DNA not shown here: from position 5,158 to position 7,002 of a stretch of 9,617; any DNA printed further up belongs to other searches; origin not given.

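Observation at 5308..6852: Tandem PP-loop fusion: glutaminase-less AsnB-like synthetase domain joined to a Dph6-type diphthine-ammonia ligase domain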

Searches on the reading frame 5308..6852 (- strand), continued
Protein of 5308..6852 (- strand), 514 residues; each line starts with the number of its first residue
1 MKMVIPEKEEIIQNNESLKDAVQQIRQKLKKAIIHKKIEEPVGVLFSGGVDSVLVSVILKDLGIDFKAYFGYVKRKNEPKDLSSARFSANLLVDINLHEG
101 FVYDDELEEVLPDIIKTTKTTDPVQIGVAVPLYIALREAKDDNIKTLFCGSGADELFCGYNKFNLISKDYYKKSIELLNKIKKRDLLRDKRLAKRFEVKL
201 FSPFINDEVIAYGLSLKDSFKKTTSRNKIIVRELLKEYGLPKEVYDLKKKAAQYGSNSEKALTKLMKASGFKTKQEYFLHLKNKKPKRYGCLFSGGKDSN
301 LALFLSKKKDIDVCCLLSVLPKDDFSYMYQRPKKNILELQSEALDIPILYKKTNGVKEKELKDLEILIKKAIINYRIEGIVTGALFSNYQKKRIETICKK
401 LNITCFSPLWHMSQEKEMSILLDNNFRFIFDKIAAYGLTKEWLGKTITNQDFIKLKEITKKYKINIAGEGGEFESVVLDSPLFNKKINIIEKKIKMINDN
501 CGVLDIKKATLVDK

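Call 5: find_homologous_proteins(query=window:5308-6852:-, max_evalue=0.00001)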
Query window:5308-6852:- (514 aa): 1049 proteins with E <= 0.00001 among 8000 candidates; the best 120 are listed.
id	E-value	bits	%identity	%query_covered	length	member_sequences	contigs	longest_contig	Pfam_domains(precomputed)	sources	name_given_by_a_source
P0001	0.0e+0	1114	100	100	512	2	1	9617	PF00733.28,PF28410.1,PF24167.2,PF01902.25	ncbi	-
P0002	6.6e-223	759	67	100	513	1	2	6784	PF00733.28,PF28410.1,PF24167.2,PF01902.25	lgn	-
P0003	4.2e-220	750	66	100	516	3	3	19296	PF00733.28,PF28410.1,PF01902.25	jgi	jgi:diphthine-ammonia ligase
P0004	4.0e-218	743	66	100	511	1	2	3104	PF00733.28,PF28410.1,PF24167.2,PF06508.20,PF01902.25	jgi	jgi:diphthine-ammonia ligase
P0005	3.0e-216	737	71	96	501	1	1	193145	PF00733.28,PF28410.1,PF01902.25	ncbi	-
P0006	1.1e-134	468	52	92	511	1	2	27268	PF00733.28,PF28410.1,PF24167.2,PF06508.20,PF01902.25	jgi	jgi:diphthine-ammonia ligase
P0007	6.9e-134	465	50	97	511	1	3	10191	PF00733.28,PF28410.1,PF24167.2,PF06508.20,PF01902.25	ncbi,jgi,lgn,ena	jgi:asparagine synthase (glutamine-hydrolysing)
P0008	5.6e-127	443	47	96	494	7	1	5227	PF00733.28,PF28410.1,PF24167.2,PF03054.23,PF06508.20,PF01902.25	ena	-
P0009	1.7e-126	441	45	92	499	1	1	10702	PF00733.28,PF28410.1,PF24167.2,PF06508.20,PF01902.25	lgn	-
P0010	1.8e-126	441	48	91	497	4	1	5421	PF00733.28,PF28410.1,PF24167.2,PF03054.23,PF01902.25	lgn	-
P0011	9.7e-126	438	46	94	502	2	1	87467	PF00733.28,PF28410.1,PF24167.2,PF01902.25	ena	-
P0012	3.3e-125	437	46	92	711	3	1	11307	PF00733.28,PF28410.1,PF24167.2,PF01902.25,PF13522.12,PF13537.12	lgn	-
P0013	4.4e-124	433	46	96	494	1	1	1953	PF00733.28,PF28410.1,PF24167.2,PF03054.23,PF06508.20,PF01902.25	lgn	-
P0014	6.5e-124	432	46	96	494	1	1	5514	PF00733.28,PF28410.1,PF24167.2,PF03054.23,PF06508.20,PF01902.25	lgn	-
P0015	1.9e-123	431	44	95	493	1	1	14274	PF00733.28,PF28410.1,PF24167.2,PF06508.20,PF01902.25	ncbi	-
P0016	2.9e-123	430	46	96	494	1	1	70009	PF00733.28,PF28410.1,PF24167.2,PF03054.23,PF06508.20,PF01902.25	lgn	-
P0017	7.6e-123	429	43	98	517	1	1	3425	PF00733.28,PF28410.1,PF24167.2,PF01902.25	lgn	-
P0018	3.0e-122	427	44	97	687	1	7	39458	PF00733.28,PF28410.1,PF24167.2,PF06508.20,PF01171.27,PF01902.25,PF13522.12,PF13537.12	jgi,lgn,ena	-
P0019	3.0e-122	427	46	91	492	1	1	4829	PF00733.28,PF28410.1,PF24167.2,PF03054.23,PF06508.20,PF01902.25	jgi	-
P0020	3.4e-122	427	46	91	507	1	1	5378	PF00733.28,PF28410.1,PF24167.2,PF03054.23,PF06508.20,PF01902.25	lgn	-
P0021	7.1e-122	426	45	91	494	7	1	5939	PF00733.28,PF28410.1,PF24167.2,PF03054.23,PF06508.20,PF01902.25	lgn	-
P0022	1.5e-121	425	48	91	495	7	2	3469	PF00733.28,PF28410.1,PF24167.2,PF03054.23,PF01902.25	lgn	-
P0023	3.6e-121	423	46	96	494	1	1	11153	PF00733.28,PF28410.1,PF24167.2,PF01902.25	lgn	-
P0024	4.5e-121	423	44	97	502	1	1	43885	PF00733.28,PF28410.1,PF24167.2,PF01902.25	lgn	-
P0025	6.6e-121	422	44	93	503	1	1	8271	PF00733.28,PF28410.1,PF24167.2,PF01171.27,PF01902.25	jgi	-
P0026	1.3e-120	421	46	95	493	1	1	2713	PF00733.28,PF28410.1,PF24167.2,PF03054.23,PF06508.20,PF01902.25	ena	-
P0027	2.9e-120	420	46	92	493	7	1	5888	PF00733.28,PF28410.1,PF24167.2,PF01507.26,PF03054.23,PF06508.20,PF01171.27,PF01902.25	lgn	-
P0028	2.9e-120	420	44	96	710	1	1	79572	PF00733.28,PF28410.1,PF24167.2,PF06508.20,PF01902.25,PF13522.12,PF13537.12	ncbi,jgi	-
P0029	4.6e-120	420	45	95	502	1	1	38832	PF00733.28,PF28410.1,PF24167.2,PF06508.20,PF01902.25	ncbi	-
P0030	6.5e-120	419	43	96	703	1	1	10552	PF00733.28,PF28410.1,PF24167.2,PF01902.25,PF13522.12,PF13537.12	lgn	-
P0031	1.2e-119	418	43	97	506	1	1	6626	PF00733.28,PF28410.1,PF24167.2,PF01902.25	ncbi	-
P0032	1.7e-119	418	45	92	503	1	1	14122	PF00733.28,PF28410.1,PF24167.2,PF01902.25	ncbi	-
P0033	1.8e-119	418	43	96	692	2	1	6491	PF00733.28,PF28410.1,PF24167.2,PF03054.23,PF06508.20,PF01171.27,PF01902.25,PF13522.12,PF13537.12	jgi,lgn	-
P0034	5.5e-119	416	46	89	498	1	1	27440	PF00733.28,PF28410.1,PF24167.2,PF03054.23,PF06508.20,PF01171.27,PF01902.25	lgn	-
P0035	3.0e-118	414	43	97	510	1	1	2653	PF00733.28,PF28410.1,PF24167.2,PF01902.25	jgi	jgi:asparagine synthase (glutamine-hydrolysing)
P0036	3.5e-118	413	43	99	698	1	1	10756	PF00733.28,PF28410.1,PF24167.2,PF03054.23,PF06508.20,PF01902.25,PF13522.12,PF02540.24,PF13537.12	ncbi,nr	ncbi:MAG: diphthine--ammonia ligase [Nanoarchaeota archaeon]|nr:diphthine--ammonia ligase [Nanoarcha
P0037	7.7e-118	412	45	91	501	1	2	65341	PF00733.28,PF28410.1,PF24167.2,PF03054.23,PF06508.20,PF01902.25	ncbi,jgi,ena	ncbi:MAG: diphthine--ammonia ligase [archaeon]|jgi:asparagine synthase (glutamine-hydrolysing)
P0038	1.3e-117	412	46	89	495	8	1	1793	PF00733.28,PF28410.1,PF24167.2,PF03054.23,PF06508.20,PF01171.27,PF01902.25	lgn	-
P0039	3.1e-117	410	43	97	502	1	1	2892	PF00733.28,PF28410.1,PF24167.2,PF01902.25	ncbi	-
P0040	3.9e-117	410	47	89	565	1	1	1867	PF00733.28,PF28410.1,PF24167.2,PF03054.23,PF06508.20,PF01902.25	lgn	-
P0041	7.5e-117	409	43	99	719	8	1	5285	PF00733.28,PF28410.1,PF24167.2,PF01902.25,PF13522.12,PF13537.12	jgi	jgi:asparagine synthase (glutamine-hydrolysing)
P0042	1.1e-116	409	42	100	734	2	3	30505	PF00733.28,PF28410.1,PF24167.2,PF03054.23,PF06508.20,PF01902.25,PF13522.12,PF13537.12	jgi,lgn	-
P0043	1.8e-116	408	44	91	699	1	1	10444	PF00733.28,PF28410.1,PF24167.2,PF03054.23,PF06508.20,PF01902.25,PF13522.12,PF02540.24,PF13537.12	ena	-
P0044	2.4e-116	407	44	95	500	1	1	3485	PF00733.28,PF28410.1,PF24167.2,PF06508.20,PF01902.25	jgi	-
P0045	5.9e-116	406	42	98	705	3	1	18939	PF00733.28,PF28410.1,PF24167.2,PF01902.25,PF13522.12,PF13537.12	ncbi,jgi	-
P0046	1.2e-115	405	43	96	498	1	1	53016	PF00733.28,PF28410.1,PF24167.2,PF01902.25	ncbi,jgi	-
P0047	1.4e-115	405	45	92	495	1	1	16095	PF00733.28,PF28410.1,PF24167.2,PF03054.23,PF06508.20,PF01902.25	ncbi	-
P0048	2.8e-115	404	45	91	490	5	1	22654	PF00733.28,PF28410.1,PF24167.2,PF06508.20,PF01902.25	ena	-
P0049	3.3e-115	404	41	97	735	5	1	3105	PF00733.28,PF28410.1,PF24167.2,PF06508.20,PF01902.25,PF13522.12,PF13537.12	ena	-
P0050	6.9e-115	403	41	100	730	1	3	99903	PF00733.28,PF28410.1,PF24167.2,PF06508.20,PF01902.25,PF13522.12,PF13537.12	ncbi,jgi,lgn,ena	-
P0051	7.0e-114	399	44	96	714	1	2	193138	PF00733.28,PF28410.1,PF24167.2,PF06508.20,PF01171.27,PF01902.25,PF13522.12,PF13537.12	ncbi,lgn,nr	ncbi:MAG: diphthine--ammonia ligase [Candidatus ainarchaeum sp.]|nr:diphthine--ammonia ligase [Candi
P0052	1.5e-113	398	46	89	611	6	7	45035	PF00733.28,PF28410.1,PF24167.2,PF01171.27,PF01902.25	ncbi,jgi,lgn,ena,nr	ncbi:MAG: diphthine--ammonia ligase [archaeon]|nr:diphthine--ammonia ligase [archaeon] MDD2477748.1 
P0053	1.9e-113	398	43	96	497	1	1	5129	PF00733.28,PF28410.1,PF24167.2,PF01902.25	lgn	-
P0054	2.3e-113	398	41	98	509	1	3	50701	PF00733.28,PF28410.1,PF24167.2,PF01902.25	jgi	-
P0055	2.8e-113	397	42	93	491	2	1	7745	PF00733.28,PF28410.1,PF24167.2,PF01902.25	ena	-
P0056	3.9e-113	397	41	98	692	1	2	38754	PF00733.28,PF28410.1,PF24167.2,PF03054.23,PF01902.25,PF13522.12,PF13537.12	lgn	-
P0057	4.5e-113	397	42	94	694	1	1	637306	PF00733.28,PF28410.1,PF24167.2,PF01902.25,PF13522.12,PF13537.12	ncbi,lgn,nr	ncbi:MAG: diphthine--ammonia ligase [Candidatus Diapherotrites archaeon]|nr:diphthine--ammonia ligas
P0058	5.5e-113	396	43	96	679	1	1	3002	PF00733.28,PF28410.1,PF24167.2,PF01902.25,PF13522.12,PF13537.12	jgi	jgi:asparagine synthase (glutamine-hydrolysing)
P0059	1.2e-112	395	42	96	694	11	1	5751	PF00733.28,PF28410.1,PF24167.2,PF03054.23,PF06508.20,PF01902.25,PF13522.12,PF13537.12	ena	-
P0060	1.7e-112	395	43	97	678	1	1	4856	PF00733.28,PF28410.1,PF24167.2,PF03054.23,PF06508.20,PF01902.25,PF13522.12,PF13537.12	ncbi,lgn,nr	ncbi:MAG: diphthine--ammonia ligase [Patescibacteria group bacterium]|nr:diphthine--ammonia ligase [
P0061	1.7e-112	395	45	94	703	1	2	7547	PF00733.28,PF28410.1,PF24167.2,PF03054.23,PF06508.20,PF01902.25,PF13522.12,PF02540.24,PF13537.12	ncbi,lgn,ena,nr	ncbi:MAG: diphthine--ammonia ligase [Nanoarchaeota archaeon]|nr:diphthine--ammonia ligase [Nanoarcha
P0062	3.4e-112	394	43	95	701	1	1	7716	PF00733.28,PF28410.1,PF01902.25,PF13522.12,PF13537.12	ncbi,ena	-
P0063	3.5e-112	394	42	97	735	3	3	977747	PF00733.28,PF28410.1,PF24167.2,PF01902.25,PF13522.12,PF13537.12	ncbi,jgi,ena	-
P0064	3.7e-112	394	44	91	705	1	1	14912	PF00733.28,PF28410.1,PF24167.2,PF03054.23,PF06508.20,PF01902.25,PF13522.12,PF13537.12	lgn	-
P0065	3.8e-112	394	42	98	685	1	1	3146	PF00733.28,PF28410.1,PF24167.2,PF03054.23,PF06508.20,PF01171.27,PF01902.25,PF13522.12,PF13537.12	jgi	jgi:asparagine synthase (glutamine-hydrolysing)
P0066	8.5e-112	392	44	92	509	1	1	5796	PF00733.28,PF28410.1,PF24167.2,PF01902.25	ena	-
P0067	9.1e-112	392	41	98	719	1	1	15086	PF00733.28,PF28410.1,PF24167.2,PF01902.25,PF13522.12,PF13537.12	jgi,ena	-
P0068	1.1e-111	392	43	92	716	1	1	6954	PF00733.28,PF28410.1,PF24167.2,PF06508.20,PF01902.25,PF13522.12,PF13537.12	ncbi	-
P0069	1.2e-111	392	41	92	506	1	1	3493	PF00733.28,PF28410.1,PF24167.2,PF01902.25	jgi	-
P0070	1.3e-111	392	40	96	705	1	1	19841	PF00733.28,PF28410.1,PF24167.2,PF01902.25,PF13522.12,PF13537.12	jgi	jgi:diphthine-ammonia ligase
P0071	2.1e-111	391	42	95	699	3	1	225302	PF00733.28,PF28410.1,PF24167.2,PF03054.23,PF06508.20,PF01902.25,PF13522.12,PF13537.12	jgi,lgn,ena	-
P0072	2.3e-111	391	41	98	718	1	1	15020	PF00733.28,PF28410.1,PF24167.2,PF03054.23,PF06508.20,PF01902.25,PF13537.12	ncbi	ncbi:MAG: diphthine--ammonia ligase [Halobacteriota archaeon]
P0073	3.3e-111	391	42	95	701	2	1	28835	PF00733.28,PF28410.1,PF24167.2,PF01902.25,PF13522.12,PF13537.12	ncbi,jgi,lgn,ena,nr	ncbi:MAG: diphthine--ammonia ligase [Nanoarchaeota archaeon]|nr:diphthine--ammonia ligase [Nanoarcha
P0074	3.4e-111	390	43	97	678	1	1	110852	PF00733.28,PF28410.1,PF24167.2,PF01902.25,PF13522.12,PF13537.12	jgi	jgi:asparagine synthase (glutamine-hydrolysing)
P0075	3.6e-111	390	41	97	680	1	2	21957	PF00733.28,PF28410.1,PF24167.2,PF03054.23,PF01902.25,PF13522.12,PF13537.12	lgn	-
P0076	4.1e-111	390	41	97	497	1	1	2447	PF00733.28,PF28410.1,PF24167.2,PF01902.25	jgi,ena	-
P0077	5.0e-111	390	43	93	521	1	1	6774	PF00733.28,PF28410.1,PF24167.2,PF03054.23,PF06508.20,PF01171.27,PF01902.25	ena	-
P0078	5.5e-111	390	42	96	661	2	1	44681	PF00733.28,PF28410.1,PF24167.2,PF01902.25,PF13522.12,PF13537.12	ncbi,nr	ncbi:diphthine--ammonia ligase [Candidatus Woesearchaeota archaeon]|nr:diphthine--ammonia ligase [Ca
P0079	7.7e-111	389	41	96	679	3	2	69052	PF00733.28,PF28410.1,PF24167.2,PF01902.25,PF13522.12,PF13537.12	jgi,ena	-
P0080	1.2e-110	389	44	96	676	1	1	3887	PF00733.28,PF28410.1,PF24167.2,PF03054.23,PF06508.20,PF01902.25,PF13522.12,PF13537.12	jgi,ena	-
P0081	1.4e-110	388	41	96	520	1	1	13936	PF00733.28,PF28410.1,PF24167.2,PF01902.25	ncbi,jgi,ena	ncbi:MAG: diphthine--ammonia ligase [archaeon]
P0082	1.4e-110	388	42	96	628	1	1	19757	PF00733.28,PF28410.1,PF24167.2,PF01902.25,PF13522.12,PF13537.12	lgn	-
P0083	1.8e-110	388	42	96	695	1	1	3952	PF00733.28,PF28410.1,PF24167.2,PF01902.25,PF13522.12,PF13537.12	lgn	-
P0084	1.9e-110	388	43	97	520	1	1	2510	PF00733.28,PF28410.1,PF24167.2,PF01902.25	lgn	-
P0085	2.4e-110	388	42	92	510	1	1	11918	PF00733.28,PF28410.1,PF24167.2,PF01902.25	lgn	-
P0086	3.3e-110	387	41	96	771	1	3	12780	PF00733.28,PF28410.1,PF24167.2,PF03054.23,PF01902.25,PF13522.12,PF13537.12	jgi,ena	-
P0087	4.6e-110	387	41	96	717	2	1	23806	PF00733.28,PF28410.1,PF24167.2,PF01902.25,PF13522.12,PF13537.12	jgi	jgi:diphthine-ammonia ligase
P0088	4.9e-110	387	44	92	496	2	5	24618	PF00733.28,PF28410.1,PF24167.2,PF03054.23,PF06508.20,PF01902.25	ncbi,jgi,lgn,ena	jgi:diphthine-ammonia ligase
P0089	5.3e-110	387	42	96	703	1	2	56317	PF00733.28,PF28410.1,PF24167.2,PF01902.25,PF13522.12,PF13537.12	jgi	jgi:diphthine-ammonia ligase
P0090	9.1e-110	386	42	96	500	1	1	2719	PF00733.28,PF28410.1,PF24167.2,PF01902.25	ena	-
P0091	9.6e-110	386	45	92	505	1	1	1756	PF00733.28,PF28410.1,PF24167.2,PF01507.26,PF03054.23,PF01902.25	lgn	-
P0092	1.5e-109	385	42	98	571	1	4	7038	PF00733.28,PF28410.1,PF24167.2,PF01507.26,PF03054.23,PF06508.20,PF01902.25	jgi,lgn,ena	-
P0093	1.7e-109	385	41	95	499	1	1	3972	PF00733.28,PF28410.1,PF24167.2,PF06508.20,PF01902.25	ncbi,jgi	jgi:asparagine synthase (glutamine-hydrolysing)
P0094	1.8e-109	385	43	97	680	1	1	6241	PF00733.28,PF28410.1,PF24167.2,PF01902.25,PF13522.12,PF13537.12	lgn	-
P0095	1.8e-109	385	41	98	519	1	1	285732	PF00733.28,PF28410.1,PF24167.2,PF01902.25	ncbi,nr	ncbi:diphthine--ammonia ligase [Candidatus Woesearchaeota archaeon]|nr:diphthine--ammonia ligase [Ca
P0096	2.0e-109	385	42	94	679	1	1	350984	PF00733.28,PF28410.1,PF24167.2,PF01902.25,PF13522.12,PF13537.12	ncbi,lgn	-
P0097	2.6e-109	384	41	95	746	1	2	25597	PF00733.28,PF28410.1,PF24167.2,PF01902.25,PF13522.12,PF13537.12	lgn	-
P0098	2.9e-109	384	41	98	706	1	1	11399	PF00733.28,PF28410.1,PF24167.2,PF03054.23,PF01902.25,PF13522.12,PF13537.12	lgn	-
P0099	3.1e-109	384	41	98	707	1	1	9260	PF00733.28,PF28410.1,PF24167.2,PF01902.25,PF13522.12,PF13537.12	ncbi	-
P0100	3.7e-109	384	41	96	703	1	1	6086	PF00733.28,PF28410.1,PF24167.2,PF01902.25,PF13522.12,PF13537.12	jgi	jgi:diphthine-ammonia ligase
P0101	3.8e-109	384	39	98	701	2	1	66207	PF00733.28,PF28410.1,PF24167.2,PF01902.25,PF13522.12,PF13537.12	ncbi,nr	ncbi:ATP-binding protein [Candidatus Woesearchaeota archaeon]|nr:MAG: ATP-binding protein [Candidatu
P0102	4.2e-109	384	40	96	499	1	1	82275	PF00733.28,PF28410.1,PF24167.2,PF03054.23,PF06508.20,PF01902.25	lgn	-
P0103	4.3e-109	384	48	79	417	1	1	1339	PF00733.28,PF28410.1,PF01902.25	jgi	jgi:asparagine synthase (glutamine-hydrolysing)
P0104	4.3e-109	384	41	95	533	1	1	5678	PF00733.28,PF28410.1,PF24167.2,PF01902.25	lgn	-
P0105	4.8e-109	383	41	99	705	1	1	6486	PF00733.28,PF28410.1,PF24167.2,PF03054.23,PF01902.25,PF13522.12,PF13537.12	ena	-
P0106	5.0e-109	383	41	97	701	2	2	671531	PF00733.28,PF28410.1,PF24167.2,PF01902.25,PF13522.12,PF13537.12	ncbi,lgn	-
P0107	7.9e-109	383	44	94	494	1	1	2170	PF00733.28,PF28410.1,PF24167.2,PF03054.23,PF06508.20,PF01902.25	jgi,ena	-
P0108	9.6e-109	382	42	95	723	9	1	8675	PF00733.28,PF28410.1,PF24167.2,PF01902.25,PF13522.12,PF13537.12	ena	-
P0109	1.4e-108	382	43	92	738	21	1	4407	PF00733.28,PF28410.1,PF24167.2,PF03054.23,PF06508.20,PF01902.25,PF13522.12,PF13537.12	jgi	-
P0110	1.4e-108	382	42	95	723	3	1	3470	PF00733.28,PF28410.1,PF24167.2,PF01902.25,PF13522.12,PF13537.12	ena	-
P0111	1.4e-108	382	43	95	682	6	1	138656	PF00733.28,PF28410.1,PF24167.2,PF01902.25,PF13522.12,PF13537.12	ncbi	ncbi:MAG: diphthine--ammonia ligase [Candidatus Nanoarchaeia archaeon]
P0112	1.7e-108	382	40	98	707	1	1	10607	PF00733.28,PF28410.1,PF24167.2,PF01902.25,PF13522.12,PF13537.12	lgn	-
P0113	2.5e-108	381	43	92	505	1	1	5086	PF00733.28,PF28410.1,PF24167.2,PF01507.26,PF01902.25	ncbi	-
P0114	4.2e-108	380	43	97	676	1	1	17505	PF00733.28,PF28410.1,PF24167.2,PF06508.20,PF01902.25,PF13522.12,PF13537.12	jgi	-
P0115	5.6e-108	380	42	98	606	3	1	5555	PF00733.28,PF28410.1,PF06508.20,PF01902.25,PF13537.12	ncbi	ncbi:MAG: diphthine--ammonia ligase [Candidatus Syntropharchaeia archaeon]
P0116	6.8e-108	380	43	92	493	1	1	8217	PF00733.28,PF28410.1,PF24167.2,PF01902.25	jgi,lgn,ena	-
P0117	9.7e-108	379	43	92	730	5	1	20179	PF00733.28,PF28410.1,PF24167.2,PF03054.23,PF01902.25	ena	-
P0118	1.7e-107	378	43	92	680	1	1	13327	PF00733.28,PF28410.1,PF24167.2,PF01902.25,PF13522.12,PF13537.12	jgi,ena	-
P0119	2.2e-107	378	40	96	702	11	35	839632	PF00733.28,PF28410.1,PF01902.25,PF13522.12,PF13537.12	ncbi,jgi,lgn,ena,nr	ncbi:diphthine--ammonia ligase [archaeon]|nr:diphthine--ammonia ligase [archaeon] NCP78974.1 diphthi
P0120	2.3e-107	378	43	96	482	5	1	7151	PF00733.28,PF28410.1,PF24167.2,PF03054.23,PF06508.20,PF01902.25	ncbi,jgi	ncbi:MAG: diphthine--ammonia ligase [Candidatus Nanoarchaeia archaeon]|jgi:asparagine synthase (glut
